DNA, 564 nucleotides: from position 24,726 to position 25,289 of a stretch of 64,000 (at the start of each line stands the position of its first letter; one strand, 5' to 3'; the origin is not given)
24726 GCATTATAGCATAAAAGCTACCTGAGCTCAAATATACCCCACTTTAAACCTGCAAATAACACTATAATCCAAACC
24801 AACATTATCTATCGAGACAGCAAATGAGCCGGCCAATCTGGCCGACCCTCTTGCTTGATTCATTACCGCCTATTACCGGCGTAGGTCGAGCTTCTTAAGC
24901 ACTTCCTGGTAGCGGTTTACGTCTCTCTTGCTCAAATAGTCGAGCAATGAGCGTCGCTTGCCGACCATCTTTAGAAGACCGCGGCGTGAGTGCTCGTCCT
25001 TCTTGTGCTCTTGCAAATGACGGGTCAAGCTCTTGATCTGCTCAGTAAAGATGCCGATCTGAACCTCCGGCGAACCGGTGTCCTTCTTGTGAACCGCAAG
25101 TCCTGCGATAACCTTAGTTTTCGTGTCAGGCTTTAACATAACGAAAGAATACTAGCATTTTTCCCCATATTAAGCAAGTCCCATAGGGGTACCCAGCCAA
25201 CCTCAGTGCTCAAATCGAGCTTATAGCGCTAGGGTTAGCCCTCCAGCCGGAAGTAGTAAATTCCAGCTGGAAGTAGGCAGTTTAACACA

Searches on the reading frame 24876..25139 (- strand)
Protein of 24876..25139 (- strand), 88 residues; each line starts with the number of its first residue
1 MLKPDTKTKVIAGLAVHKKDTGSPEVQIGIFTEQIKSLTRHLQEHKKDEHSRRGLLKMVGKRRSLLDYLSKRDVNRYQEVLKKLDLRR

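Call 73: list_cluster_members(proteins=[window:24876-25139:-, window:1449-2531:-, window:22482-24593:-, window:50810-51229:-, window:27306-27971:-, window:36736-39567:-, window:44416-46212:-, window:40479-41867:-, window:50493-50810:-, window:19605-21704:-])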
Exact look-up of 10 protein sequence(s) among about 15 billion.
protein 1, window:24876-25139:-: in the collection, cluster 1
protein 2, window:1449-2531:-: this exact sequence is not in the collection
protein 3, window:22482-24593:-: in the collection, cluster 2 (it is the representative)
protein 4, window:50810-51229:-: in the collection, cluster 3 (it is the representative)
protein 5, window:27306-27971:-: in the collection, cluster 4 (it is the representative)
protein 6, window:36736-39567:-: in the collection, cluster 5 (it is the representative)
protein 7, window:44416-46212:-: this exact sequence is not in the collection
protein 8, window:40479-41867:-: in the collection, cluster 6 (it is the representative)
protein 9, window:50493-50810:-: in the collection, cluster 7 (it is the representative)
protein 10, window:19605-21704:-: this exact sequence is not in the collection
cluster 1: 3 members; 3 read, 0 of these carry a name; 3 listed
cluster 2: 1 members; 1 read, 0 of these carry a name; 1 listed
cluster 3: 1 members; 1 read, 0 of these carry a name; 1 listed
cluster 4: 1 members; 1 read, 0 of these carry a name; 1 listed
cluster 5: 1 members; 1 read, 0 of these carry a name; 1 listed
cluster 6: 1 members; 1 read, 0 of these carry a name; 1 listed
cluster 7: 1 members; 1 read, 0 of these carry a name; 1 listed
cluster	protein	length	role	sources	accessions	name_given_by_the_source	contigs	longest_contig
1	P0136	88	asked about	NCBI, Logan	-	-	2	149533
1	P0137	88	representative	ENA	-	-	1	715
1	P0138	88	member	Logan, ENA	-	-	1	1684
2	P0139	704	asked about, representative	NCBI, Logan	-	-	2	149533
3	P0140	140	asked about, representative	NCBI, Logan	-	-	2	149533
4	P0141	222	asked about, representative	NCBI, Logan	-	-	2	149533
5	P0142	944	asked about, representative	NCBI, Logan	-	-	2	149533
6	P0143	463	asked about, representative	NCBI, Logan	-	-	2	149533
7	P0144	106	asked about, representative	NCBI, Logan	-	-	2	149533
